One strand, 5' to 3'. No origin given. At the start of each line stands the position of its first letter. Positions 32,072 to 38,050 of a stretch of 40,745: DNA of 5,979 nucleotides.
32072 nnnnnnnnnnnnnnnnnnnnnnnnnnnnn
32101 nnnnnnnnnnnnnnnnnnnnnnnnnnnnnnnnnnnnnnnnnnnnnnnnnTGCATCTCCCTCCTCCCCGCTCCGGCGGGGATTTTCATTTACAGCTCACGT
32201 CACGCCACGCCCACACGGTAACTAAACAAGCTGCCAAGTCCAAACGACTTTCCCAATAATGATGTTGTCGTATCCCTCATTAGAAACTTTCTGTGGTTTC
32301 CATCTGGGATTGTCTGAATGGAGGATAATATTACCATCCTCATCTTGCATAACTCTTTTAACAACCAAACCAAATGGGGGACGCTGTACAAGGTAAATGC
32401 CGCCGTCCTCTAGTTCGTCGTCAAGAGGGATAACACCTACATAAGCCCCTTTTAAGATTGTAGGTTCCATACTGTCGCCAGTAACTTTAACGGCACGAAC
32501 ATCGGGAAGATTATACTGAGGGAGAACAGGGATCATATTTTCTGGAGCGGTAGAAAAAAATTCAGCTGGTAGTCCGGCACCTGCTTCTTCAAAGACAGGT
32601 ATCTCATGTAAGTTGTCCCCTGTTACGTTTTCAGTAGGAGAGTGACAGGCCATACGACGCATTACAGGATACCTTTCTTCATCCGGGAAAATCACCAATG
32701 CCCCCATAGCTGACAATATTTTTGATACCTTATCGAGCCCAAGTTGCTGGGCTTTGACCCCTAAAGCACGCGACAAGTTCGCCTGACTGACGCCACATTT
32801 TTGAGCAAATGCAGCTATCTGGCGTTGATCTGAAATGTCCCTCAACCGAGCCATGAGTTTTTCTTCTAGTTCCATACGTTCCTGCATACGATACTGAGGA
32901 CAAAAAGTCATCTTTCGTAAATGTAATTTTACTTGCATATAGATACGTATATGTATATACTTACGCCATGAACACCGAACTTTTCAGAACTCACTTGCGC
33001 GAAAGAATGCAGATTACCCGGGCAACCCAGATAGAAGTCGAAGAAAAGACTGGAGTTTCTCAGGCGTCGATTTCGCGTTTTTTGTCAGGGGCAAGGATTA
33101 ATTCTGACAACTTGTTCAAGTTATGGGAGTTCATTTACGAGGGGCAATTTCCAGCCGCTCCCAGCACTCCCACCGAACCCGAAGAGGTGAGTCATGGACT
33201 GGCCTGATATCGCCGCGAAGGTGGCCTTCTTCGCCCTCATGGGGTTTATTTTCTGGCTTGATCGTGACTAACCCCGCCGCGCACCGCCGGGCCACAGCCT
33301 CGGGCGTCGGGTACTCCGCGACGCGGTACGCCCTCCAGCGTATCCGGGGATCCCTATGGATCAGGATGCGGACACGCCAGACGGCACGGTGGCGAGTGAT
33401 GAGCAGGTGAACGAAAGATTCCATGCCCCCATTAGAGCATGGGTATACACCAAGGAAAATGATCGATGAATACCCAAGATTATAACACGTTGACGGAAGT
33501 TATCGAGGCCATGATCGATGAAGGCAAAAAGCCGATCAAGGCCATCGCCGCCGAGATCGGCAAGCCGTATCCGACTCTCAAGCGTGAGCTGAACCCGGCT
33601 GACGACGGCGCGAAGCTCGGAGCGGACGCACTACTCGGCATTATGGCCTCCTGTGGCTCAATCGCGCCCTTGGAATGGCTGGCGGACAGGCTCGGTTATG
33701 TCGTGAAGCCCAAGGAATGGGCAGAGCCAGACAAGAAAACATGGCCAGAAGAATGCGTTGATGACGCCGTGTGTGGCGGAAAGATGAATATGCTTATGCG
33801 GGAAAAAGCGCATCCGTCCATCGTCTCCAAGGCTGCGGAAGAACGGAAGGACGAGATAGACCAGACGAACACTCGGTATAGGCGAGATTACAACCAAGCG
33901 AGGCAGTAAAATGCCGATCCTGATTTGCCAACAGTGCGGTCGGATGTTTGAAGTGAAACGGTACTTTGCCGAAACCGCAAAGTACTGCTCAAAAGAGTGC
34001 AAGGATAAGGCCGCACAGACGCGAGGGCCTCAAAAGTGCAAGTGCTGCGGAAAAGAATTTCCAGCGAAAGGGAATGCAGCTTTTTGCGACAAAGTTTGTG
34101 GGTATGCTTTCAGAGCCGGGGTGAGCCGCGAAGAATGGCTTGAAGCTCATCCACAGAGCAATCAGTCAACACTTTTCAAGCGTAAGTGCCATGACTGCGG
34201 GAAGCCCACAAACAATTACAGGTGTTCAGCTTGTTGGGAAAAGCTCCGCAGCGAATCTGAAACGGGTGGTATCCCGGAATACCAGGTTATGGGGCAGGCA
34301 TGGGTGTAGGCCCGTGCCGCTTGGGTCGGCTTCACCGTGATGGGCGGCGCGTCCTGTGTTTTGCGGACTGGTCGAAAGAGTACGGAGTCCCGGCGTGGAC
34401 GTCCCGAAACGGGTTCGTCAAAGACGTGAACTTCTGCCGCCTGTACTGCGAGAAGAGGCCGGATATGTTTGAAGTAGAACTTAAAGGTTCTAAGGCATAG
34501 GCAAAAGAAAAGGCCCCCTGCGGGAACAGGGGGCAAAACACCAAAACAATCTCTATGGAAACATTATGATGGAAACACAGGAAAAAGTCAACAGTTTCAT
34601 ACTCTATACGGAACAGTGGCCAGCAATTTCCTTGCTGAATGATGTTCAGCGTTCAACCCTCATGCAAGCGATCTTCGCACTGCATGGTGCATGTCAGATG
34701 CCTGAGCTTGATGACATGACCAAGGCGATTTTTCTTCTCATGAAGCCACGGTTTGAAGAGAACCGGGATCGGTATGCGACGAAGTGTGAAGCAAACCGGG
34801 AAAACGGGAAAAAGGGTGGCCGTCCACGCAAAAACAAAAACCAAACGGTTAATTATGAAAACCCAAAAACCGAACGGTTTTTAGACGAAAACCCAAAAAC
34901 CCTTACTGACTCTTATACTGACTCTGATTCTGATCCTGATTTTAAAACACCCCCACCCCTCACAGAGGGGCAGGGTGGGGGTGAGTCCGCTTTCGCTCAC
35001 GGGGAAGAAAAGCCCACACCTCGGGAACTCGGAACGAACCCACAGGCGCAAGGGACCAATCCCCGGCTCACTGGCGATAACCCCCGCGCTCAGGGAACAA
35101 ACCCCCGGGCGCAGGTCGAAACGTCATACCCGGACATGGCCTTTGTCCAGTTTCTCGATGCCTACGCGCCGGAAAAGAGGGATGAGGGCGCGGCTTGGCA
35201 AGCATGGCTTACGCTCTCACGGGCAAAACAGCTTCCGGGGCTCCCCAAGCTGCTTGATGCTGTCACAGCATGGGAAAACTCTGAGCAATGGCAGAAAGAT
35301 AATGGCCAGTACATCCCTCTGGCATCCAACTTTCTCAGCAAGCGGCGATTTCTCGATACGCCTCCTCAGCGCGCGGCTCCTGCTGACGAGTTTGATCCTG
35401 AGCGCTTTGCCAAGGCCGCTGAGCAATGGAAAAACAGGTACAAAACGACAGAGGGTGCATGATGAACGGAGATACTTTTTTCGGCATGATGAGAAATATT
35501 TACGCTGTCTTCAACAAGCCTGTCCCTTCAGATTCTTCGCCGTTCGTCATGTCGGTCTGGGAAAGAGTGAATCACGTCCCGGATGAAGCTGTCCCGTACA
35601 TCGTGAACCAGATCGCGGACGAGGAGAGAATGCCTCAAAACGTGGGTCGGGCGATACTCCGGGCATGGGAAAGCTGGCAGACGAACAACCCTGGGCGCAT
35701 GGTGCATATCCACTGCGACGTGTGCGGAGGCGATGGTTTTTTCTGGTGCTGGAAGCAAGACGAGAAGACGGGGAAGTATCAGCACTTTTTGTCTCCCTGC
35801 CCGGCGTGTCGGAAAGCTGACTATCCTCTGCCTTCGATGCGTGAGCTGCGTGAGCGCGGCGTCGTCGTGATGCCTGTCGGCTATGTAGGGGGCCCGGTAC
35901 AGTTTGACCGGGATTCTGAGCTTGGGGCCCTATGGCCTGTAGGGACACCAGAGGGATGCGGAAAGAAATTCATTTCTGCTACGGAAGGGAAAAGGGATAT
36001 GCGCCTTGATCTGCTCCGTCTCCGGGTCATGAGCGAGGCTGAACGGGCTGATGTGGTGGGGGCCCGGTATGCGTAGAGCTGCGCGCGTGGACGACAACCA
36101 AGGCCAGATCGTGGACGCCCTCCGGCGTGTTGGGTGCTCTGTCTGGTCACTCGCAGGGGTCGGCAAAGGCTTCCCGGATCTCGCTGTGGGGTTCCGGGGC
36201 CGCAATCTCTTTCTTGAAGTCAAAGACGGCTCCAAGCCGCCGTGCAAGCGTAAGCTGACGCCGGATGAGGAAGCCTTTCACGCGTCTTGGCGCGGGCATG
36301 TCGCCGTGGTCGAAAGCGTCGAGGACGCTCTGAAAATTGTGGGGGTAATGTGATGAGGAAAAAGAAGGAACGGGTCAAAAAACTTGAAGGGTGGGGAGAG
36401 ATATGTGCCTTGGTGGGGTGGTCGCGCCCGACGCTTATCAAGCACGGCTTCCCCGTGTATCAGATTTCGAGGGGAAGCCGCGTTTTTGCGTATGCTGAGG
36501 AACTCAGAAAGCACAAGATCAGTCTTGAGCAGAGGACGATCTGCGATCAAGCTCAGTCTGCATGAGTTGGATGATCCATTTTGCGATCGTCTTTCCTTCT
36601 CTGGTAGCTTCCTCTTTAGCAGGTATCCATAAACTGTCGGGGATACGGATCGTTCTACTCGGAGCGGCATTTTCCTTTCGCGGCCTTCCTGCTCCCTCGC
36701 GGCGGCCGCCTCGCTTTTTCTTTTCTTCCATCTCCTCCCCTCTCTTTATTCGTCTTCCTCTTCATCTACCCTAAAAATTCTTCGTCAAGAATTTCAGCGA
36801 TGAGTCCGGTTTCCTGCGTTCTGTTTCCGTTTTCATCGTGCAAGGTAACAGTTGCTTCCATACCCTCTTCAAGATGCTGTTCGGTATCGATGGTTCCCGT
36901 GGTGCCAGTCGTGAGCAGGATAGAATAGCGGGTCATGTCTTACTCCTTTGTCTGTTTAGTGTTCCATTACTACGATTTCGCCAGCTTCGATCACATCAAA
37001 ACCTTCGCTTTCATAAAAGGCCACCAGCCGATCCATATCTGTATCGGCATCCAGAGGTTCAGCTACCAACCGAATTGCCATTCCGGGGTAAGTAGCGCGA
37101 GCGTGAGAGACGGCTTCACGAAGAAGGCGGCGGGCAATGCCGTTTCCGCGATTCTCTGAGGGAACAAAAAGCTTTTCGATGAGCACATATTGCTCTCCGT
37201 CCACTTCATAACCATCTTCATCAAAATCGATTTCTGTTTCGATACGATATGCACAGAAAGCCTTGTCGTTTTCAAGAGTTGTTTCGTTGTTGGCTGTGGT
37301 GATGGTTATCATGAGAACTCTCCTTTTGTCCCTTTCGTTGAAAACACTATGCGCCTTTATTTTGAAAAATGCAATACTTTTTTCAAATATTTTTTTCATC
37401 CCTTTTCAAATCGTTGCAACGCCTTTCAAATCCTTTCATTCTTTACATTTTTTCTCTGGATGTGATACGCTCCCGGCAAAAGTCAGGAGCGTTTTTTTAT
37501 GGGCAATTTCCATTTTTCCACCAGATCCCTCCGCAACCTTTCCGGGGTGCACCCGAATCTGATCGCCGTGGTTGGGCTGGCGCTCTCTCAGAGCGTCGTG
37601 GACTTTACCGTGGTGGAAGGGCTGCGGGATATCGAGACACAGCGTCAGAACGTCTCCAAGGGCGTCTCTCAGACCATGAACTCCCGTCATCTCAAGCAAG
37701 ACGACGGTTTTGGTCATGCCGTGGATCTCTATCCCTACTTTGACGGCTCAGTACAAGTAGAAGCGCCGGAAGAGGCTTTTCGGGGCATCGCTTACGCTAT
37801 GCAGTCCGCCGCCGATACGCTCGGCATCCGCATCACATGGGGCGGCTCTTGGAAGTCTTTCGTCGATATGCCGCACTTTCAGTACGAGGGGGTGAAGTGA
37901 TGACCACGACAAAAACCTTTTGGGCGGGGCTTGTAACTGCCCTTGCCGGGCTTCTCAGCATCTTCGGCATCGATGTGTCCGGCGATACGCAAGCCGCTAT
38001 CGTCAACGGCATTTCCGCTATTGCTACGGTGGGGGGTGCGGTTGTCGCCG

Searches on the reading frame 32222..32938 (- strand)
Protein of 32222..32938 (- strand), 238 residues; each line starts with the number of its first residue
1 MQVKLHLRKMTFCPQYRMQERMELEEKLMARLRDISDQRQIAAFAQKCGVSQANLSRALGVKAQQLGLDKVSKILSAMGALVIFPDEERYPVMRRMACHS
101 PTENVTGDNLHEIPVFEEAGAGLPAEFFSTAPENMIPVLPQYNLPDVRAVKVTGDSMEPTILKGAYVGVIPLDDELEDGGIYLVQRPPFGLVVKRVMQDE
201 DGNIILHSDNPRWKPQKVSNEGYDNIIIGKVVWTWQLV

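Call 50: search_protein_families(library=pfam, proteins=[window:32222-32938:-], max_evalue=0.01)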
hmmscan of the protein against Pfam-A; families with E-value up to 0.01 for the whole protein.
window:32222-32938:- (238 aa): 2 families
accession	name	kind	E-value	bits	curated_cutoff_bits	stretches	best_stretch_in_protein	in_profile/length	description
PF00717.28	Peptidase_S24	-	3.7e-18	65.8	23.3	1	114-232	1-116/116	Peptidase S24-like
PF13744.12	HTH_37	-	0.0066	16.7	27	0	19-80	10-73/80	Helix-turn-helix domain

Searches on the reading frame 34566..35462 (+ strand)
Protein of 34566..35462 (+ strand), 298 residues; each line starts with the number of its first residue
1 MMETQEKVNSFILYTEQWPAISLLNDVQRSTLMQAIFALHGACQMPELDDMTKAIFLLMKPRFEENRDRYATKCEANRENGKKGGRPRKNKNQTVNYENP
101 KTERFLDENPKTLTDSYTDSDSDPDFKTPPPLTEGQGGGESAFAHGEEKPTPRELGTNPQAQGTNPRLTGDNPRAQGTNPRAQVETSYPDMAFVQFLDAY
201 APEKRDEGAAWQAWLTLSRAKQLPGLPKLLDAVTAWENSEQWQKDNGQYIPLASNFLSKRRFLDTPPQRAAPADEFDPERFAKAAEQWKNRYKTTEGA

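Call 67: search_protein_families(library=phrogs, proteins=[window:34566-35462:+], max_evalue=0.001)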
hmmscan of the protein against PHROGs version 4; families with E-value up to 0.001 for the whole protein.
window:34566-35462:+ (298 aa): 8 families
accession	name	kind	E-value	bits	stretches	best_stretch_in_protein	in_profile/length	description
phrog_16304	-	unknown function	5.6e-23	83.1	1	8-122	4-125/244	-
phrog_9327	-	DNA, RNA and nucleotide metabolism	1.9e-11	45.1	1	61-273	85-251/276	primosomal protein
phrog_15768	-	unknown function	5.2e-11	44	1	8-108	2-94/228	-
phrog_9474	-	DNA, RNA and nucleotide metabolism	3.1e-08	34.5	1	68-286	95-268/288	replication initiation protein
phrog_19415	-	unknown function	8.1e-07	30.2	1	9-105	6-100/224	-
phrog_270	-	DNA, RNA and nucleotide metabolism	1.3e-06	29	1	122-277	138-261/383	replication initiation protein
phrog_4118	-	DNA, RNA and nucleotide metabolism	0.00021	21.8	1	61-134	80-155/315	primosomal protein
phrog_21472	-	unknown function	0.0005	20.8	1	61-117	81-135/299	-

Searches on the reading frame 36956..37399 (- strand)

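Call 67: search_protein_families(library=phrogs, proteins=[window:36956-37399:-], max_evalue=0.001)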
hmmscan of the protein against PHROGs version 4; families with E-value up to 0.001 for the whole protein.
window:36956-37399:- (147 aa): 2 families
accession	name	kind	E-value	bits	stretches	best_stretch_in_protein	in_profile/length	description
phrog_3810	-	other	0.0006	20.8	0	47-104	73-119/155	acetyltransferase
phrog_1249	-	other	0.00081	20.2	0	74-138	92-150/180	acetyltransferase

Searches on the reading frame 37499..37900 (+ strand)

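Call 69: search_protein_families(library=pfam, proteins=[window:37499-37900:+], max_evalue=0.01)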
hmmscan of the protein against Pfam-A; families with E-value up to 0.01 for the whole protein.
window:37499-37900:+ (133 aa): 1 family
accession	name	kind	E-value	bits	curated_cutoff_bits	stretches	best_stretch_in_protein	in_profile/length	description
PF13539.11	Peptidase_M15_4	-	8.7e-10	39.5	25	1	61-129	6-70/70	D-alanyl-D-alanine carboxypeptidase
